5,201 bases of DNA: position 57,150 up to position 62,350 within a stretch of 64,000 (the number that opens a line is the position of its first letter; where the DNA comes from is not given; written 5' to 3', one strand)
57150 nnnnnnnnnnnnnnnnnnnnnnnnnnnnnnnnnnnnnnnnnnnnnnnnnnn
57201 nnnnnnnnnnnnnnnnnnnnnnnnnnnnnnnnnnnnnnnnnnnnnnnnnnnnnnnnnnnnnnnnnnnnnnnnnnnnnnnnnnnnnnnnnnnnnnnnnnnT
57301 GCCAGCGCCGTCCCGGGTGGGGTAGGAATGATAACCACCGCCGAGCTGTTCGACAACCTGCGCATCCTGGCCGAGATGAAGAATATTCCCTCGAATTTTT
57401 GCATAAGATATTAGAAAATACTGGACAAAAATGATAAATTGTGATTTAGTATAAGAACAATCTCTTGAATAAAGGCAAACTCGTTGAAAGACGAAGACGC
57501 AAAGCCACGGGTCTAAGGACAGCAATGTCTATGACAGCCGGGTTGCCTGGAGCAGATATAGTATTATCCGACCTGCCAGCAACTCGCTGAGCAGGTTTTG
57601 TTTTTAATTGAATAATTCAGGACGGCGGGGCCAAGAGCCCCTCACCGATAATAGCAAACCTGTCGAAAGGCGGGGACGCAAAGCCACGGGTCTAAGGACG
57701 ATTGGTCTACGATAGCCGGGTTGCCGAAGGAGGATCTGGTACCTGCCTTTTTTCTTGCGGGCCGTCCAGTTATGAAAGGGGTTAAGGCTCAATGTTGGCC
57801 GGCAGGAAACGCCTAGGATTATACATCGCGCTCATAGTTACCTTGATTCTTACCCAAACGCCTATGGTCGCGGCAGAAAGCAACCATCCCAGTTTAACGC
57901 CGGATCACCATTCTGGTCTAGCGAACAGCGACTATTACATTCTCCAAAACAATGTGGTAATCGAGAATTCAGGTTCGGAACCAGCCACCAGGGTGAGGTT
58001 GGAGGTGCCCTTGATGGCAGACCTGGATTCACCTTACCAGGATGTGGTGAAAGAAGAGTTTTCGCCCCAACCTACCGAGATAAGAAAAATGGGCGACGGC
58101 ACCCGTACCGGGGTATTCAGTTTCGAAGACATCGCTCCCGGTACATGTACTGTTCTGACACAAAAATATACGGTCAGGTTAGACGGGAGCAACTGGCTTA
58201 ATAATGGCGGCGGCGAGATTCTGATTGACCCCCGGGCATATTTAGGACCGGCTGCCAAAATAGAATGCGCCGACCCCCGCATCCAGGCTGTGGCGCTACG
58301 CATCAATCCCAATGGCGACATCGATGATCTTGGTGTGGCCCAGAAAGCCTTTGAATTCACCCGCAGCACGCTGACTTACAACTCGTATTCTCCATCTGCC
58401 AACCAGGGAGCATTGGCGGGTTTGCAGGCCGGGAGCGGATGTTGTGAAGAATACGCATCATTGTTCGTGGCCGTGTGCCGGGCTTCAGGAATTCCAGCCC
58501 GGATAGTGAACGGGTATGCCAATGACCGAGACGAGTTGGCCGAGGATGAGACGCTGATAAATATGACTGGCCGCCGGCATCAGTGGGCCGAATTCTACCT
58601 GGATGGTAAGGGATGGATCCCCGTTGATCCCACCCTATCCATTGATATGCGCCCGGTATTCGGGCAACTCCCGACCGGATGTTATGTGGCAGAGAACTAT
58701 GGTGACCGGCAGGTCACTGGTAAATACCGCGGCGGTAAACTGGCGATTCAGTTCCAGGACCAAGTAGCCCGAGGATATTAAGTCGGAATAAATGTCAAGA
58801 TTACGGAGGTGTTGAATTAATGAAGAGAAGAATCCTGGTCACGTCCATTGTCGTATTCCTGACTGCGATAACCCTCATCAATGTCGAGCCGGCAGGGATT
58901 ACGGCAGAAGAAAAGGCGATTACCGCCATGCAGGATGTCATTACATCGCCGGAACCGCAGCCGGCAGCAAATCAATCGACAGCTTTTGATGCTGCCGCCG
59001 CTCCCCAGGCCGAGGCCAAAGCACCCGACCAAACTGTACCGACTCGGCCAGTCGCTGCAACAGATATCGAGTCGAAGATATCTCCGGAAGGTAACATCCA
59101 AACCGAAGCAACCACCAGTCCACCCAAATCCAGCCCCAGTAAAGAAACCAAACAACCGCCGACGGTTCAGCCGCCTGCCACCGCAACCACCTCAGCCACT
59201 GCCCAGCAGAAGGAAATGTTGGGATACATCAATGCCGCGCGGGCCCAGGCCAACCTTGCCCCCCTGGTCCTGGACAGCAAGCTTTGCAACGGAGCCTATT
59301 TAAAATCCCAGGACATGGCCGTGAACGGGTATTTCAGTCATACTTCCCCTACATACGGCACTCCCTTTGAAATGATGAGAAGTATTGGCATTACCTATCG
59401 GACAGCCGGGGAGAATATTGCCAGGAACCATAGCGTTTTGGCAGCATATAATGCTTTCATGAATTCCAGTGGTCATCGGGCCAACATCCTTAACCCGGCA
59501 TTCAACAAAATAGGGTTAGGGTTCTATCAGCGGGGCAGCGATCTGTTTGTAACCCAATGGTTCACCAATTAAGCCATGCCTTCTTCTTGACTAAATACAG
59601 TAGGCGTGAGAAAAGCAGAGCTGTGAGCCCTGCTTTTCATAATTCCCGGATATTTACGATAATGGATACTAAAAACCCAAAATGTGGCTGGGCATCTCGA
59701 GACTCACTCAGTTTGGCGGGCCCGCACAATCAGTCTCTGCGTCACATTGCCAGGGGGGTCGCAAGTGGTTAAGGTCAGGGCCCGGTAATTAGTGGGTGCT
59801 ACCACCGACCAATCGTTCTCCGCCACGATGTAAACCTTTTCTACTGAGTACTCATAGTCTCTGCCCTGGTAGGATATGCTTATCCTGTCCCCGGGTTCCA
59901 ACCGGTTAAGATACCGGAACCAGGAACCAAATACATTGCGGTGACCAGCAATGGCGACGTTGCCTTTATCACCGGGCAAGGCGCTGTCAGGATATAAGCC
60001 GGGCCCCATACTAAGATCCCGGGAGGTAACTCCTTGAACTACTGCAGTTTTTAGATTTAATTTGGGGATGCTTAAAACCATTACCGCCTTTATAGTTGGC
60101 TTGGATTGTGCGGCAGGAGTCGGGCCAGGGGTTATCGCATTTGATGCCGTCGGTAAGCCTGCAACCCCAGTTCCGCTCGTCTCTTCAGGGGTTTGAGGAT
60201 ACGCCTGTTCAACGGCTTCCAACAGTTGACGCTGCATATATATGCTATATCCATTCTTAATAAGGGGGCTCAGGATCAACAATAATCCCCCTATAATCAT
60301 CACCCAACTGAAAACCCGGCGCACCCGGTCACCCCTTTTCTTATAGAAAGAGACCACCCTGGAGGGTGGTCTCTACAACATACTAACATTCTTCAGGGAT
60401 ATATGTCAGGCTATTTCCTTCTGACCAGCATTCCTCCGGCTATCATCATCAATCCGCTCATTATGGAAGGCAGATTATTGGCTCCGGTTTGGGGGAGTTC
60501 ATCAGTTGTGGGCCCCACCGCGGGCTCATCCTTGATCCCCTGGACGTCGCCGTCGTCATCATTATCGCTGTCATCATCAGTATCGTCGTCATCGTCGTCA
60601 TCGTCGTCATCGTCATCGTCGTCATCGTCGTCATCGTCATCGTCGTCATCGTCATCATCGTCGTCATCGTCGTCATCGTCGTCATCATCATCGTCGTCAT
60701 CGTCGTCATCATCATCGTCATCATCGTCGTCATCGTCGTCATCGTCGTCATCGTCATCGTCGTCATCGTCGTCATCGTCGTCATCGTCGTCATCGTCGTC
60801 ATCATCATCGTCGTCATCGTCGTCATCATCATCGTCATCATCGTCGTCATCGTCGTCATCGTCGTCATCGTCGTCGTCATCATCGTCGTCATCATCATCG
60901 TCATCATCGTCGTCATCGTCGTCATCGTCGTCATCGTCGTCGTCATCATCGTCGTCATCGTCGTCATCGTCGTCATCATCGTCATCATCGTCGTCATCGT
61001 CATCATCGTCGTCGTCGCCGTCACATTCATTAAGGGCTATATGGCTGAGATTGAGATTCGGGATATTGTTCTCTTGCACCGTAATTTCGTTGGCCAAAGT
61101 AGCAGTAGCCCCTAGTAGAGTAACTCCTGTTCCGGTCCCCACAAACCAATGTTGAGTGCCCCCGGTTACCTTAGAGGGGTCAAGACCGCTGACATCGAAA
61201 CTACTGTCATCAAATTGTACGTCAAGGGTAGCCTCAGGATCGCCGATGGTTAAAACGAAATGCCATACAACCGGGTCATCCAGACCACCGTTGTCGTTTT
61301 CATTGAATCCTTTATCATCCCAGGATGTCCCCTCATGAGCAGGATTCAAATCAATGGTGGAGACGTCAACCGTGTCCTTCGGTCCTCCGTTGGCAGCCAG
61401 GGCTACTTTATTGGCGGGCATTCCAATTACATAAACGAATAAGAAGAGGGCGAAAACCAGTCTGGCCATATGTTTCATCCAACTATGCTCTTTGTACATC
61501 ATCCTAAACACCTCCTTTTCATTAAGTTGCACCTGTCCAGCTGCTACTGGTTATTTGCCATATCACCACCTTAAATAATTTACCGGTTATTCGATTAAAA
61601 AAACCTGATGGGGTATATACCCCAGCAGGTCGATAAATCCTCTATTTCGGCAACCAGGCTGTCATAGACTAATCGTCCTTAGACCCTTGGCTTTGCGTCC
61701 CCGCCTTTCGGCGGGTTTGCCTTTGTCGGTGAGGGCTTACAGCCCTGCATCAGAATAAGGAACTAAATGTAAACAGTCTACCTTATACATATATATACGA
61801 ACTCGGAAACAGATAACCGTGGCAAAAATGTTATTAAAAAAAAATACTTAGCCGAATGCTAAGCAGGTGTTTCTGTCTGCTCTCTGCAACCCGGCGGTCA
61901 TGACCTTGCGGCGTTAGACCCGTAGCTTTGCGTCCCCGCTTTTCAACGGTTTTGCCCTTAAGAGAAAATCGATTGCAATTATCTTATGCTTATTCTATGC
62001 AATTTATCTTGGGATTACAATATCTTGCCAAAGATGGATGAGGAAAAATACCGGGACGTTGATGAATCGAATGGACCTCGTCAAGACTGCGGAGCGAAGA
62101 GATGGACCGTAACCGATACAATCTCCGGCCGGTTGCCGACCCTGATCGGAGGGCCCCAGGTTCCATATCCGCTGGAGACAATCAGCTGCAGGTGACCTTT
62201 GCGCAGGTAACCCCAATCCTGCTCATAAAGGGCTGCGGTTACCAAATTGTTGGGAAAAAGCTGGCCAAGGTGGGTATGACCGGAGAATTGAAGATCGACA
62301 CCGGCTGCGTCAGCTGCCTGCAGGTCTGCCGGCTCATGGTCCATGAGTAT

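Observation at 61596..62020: Two complete c-di-GMP-I riboswitches in series (each aptamer with its own terminator) ahead of the poly-Asp/sortase operon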

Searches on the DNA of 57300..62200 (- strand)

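Call 5: search_rna_families(source=window, start=57300, end=62200, threshold=evalue, max_evalue=1)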
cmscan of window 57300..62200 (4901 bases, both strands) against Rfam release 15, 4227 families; matches with E-value up to 1: 5.
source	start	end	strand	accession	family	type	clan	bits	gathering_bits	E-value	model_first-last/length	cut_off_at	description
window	57464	57550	+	RF01051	c-di-GMP-I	Cis-reg; riboswitch;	CL00126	85.6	35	1.4e-16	1-87/87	no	c-di-GMP-I riboswitch aptamer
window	57643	57728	+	RF01051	c-di-GMP-I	Cis-reg; riboswitch;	CL00126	83.7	35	4e-16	1-87/87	no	c-di-GMP-I riboswitch aptamer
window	61645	61730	-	RF03167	c-di-GMP-I-GGC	Cis-reg; riboswitch;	CL00126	78.8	59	3.6e-18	1-80/80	no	c-di-GMP-I-GGC riboswitch aptamer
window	61882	61966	-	RF01051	c-di-GMP-I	Cis-reg; riboswitch;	CL00126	72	35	2.8e-13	1-87/87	no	c-di-GMP-I riboswitch aptamer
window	60345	60417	-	RF00106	RNAI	Gene; antisense;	-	22.1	47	0.73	1-102/102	no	RNAI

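Call 14: search_rna_families(source=L001, threshold=gathering, show_alignments=0)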
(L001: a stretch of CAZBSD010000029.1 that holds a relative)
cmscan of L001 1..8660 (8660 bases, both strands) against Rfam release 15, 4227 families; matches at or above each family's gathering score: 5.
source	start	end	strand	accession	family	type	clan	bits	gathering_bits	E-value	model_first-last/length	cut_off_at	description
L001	3583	3668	+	RF01051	c-di-GMP-I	Cis-reg; riboswitch;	CL00126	84.8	35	3.7e-16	1-87/87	no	c-di-GMP-I riboswitch aptamer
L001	3759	3844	+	RF01051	c-di-GMP-I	Cis-reg; riboswitch;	CL00126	81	35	3.2e-15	1-87/87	no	c-di-GMP-I riboswitch aptamer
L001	7915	8000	-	RF01051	c-di-GMP-I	Cis-reg; riboswitch;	CL00126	74.9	35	9.8e-14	1-87/87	no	c-di-GMP-I riboswitch aptamer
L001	7730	7815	-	RF03167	c-di-GMP-I-GGC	Cis-reg; riboswitch;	CL00126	73.1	59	2.8e-16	1-80/80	no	c-di-GMP-I-GGC riboswitch aptamer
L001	3342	3426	+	RF01051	c-di-GMP-I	Cis-reg; riboswitch;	CL00126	72.8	35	3.2e-13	1-87/87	no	c-di-GMP-I riboswitch aptamer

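Call 39: search_rna_families(sources=[L017, L018, L019, L020, L021, L022, L024], threshold=gathering)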
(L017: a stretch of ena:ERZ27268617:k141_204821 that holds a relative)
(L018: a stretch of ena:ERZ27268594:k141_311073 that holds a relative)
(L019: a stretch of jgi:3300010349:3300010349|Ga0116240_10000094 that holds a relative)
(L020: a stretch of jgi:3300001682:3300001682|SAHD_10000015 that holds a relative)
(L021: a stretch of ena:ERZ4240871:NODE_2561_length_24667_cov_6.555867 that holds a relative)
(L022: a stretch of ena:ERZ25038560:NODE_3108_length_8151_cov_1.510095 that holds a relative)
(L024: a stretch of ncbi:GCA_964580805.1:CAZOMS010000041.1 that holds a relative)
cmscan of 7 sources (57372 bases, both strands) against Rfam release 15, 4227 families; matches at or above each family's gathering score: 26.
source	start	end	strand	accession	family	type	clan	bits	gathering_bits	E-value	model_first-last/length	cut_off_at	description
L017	2254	2339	+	RF01051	c-di-GMP-I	Cis-reg; riboswitch;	CL00126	89.7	35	1.6e-16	1-87/87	no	c-di-GMP-I riboswitch aptamer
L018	2182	2267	+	RF01051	c-di-GMP-I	Cis-reg; riboswitch;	CL00126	89.7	35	1.6e-16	1-87/87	no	c-di-GMP-I riboswitch aptamer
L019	2306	2391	+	RF01051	c-di-GMP-I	Cis-reg; riboswitch;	CL00126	89.7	35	1.6e-16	1-87/87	no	c-di-GMP-I riboswitch aptamer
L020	2270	2355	+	RF01051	c-di-GMP-I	Cis-reg; riboswitch;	CL00126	89.7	35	1.6e-16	1-87/87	no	c-di-GMP-I riboswitch aptamer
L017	6812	6898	-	RF01051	c-di-GMP-I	Cis-reg; riboswitch;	CL00126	87.9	35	4.3e-16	1-87/87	no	c-di-GMP-I riboswitch aptamer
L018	6812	6898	-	RF01051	c-di-GMP-I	Cis-reg; riboswitch;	CL00126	87.9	35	4.3e-16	1-87/87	no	c-di-GMP-I riboswitch aptamer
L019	6812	6898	-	RF01051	c-di-GMP-I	Cis-reg; riboswitch;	CL00126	87.9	35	4.3e-16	1-87/87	no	c-di-GMP-I riboswitch aptamer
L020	6812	6898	-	RF01051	c-di-GMP-I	Cis-reg; riboswitch;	CL00126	87.9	35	4.3e-16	1-87/87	no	c-di-GMP-I riboswitch aptamer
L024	5968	6053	-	RF01051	c-di-GMP-I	Cis-reg; riboswitch;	CL00126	86.9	35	7.7e-16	1-87/87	no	c-di-GMP-I riboswitch aptamer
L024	6148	6234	-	RF01051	c-di-GMP-I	Cis-reg; riboswitch;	CL00126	86.7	35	8.4e-16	1-87/87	no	c-di-GMP-I riboswitch aptamer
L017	6636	6721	-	RF01051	c-di-GMP-I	Cis-reg; riboswitch;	CL00126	86.4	35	1e-15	1-87/87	no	c-di-GMP-I riboswitch aptamer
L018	6636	6721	-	RF01051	c-di-GMP-I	Cis-reg; riboswitch;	CL00126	86.4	35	1e-15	1-87/87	no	c-di-GMP-I riboswitch aptamer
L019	6636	6721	-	RF01051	c-di-GMP-I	Cis-reg; riboswitch;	CL00126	86.4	35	1e-15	1-87/87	no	c-di-GMP-I riboswitch aptamer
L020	6636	6721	-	RF01051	c-di-GMP-I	Cis-reg; riboswitch;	CL00126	86.4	35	1e-15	1-87/87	no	c-di-GMP-I riboswitch aptamer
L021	6000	6086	-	RF01051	c-di-GMP-I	Cis-reg; riboswitch;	CL00126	82.3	35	9.9e-15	1-87/87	no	c-di-GMP-I riboswitch aptamer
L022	4352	4438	-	RF01051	c-di-GMP-I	Cis-reg; riboswitch;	CL00126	82.3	35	9.9e-15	1-87/87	no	c-di-GMP-I riboswitch aptamer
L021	5820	5905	-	RF01051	c-di-GMP-I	Cis-reg; riboswitch;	CL00126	81.8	35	1.3e-14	1-87/87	no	c-di-GMP-I riboswitch aptamer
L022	4172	4257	-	RF01051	c-di-GMP-I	Cis-reg; riboswitch;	CL00126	81.8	35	1.3e-14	1-87/87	no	c-di-GMP-I riboswitch aptamer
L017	2440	2525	+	RF03167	c-di-GMP-I-GGC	Cis-reg; riboswitch;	CL00126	76.4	59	2e-16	1-80/80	no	c-di-GMP-I-GGC riboswitch aptamer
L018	2368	2453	+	RF03167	c-di-GMP-I-GGC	Cis-reg; riboswitch;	CL00126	76.4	59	2e-16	1-80/80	no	c-di-GMP-I-GGC riboswitch aptamer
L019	2492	2577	+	RF03167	c-di-GMP-I-GGC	Cis-reg; riboswitch;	CL00126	76.4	59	2e-16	1-80/80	no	c-di-GMP-I-GGC riboswitch aptamer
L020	2456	2541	+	RF03167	c-di-GMP-I-GGC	Cis-reg; riboswitch;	CL00126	76.4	59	2e-16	1-80/80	no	c-di-GMP-I-GGC riboswitch aptamer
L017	2039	2123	+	RF01051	c-di-GMP-I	Cis-reg; riboswitch;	CL00126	61.5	35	1.2e-09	1-87/87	no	c-di-GMP-I riboswitch aptamer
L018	1967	2051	+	RF01051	c-di-GMP-I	Cis-reg; riboswitch;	CL00126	61.5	35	1.2e-09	1-87/87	no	c-di-GMP-I riboswitch aptamer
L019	2091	2175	+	RF01051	c-di-GMP-I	Cis-reg; riboswitch;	CL00126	61.5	35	1.2e-09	1-87/87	no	c-di-GMP-I riboswitch aptamer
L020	2055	2139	+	RF01051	c-di-GMP-I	Cis-reg; riboswitch;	CL00126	61.5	35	1.2e-09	1-87/87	no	c-di-GMP-I riboswitch aptamer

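Call 66: search_rna_families(sources=[L030, L032, L033, L036, L037, L038], threshold=gathering)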
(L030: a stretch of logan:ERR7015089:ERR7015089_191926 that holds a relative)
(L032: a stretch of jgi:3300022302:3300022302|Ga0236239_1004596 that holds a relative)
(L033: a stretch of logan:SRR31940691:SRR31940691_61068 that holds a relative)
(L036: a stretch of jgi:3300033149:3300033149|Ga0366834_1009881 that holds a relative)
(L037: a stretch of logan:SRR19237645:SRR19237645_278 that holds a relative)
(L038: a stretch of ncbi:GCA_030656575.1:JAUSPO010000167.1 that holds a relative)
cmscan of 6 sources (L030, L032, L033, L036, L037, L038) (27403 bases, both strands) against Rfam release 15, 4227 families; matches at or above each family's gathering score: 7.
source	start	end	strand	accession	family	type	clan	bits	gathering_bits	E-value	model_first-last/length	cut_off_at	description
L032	1354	1440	+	RF01051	c-di-GMP-I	Cis-reg; riboswitch;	CL00126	88.6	35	1.4e-16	1-87/87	no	c-di-GMP-I riboswitch aptamer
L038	1329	1415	+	RF01051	c-di-GMP-I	Cis-reg; riboswitch;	CL00126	86.6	35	4.3e-16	1-87/87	no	c-di-GMP-I riboswitch aptamer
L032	1137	1221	+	RF01051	c-di-GMP-I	Cis-reg; riboswitch;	CL00126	86.4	35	4.9e-16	1-87/87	no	c-di-GMP-I riboswitch aptamer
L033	1344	1431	+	RF01051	c-di-GMP-I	Cis-reg; riboswitch;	CL00126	85.9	35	6.4e-16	1-87/87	no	c-di-GMP-I riboswitch aptamer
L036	1282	1367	+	RF01051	c-di-GMP-I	Cis-reg; riboswitch;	CL00126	82.9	35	3.4e-15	1-87/87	no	c-di-GMP-I riboswitch aptamer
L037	1343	1426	+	RF03167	c-di-GMP-I-GGC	Cis-reg; riboswitch;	CL00126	73.9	59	5.2e-16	1-80/80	no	c-di-GMP-I-GGC riboswitch aptamer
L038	4070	4175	+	RF03167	c-di-GMP-I-GGC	Cis-reg; riboswitch;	CL00126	73.5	59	6.7e-16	1-80/80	no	c-di-GMP-I-GGC riboswitch aptamer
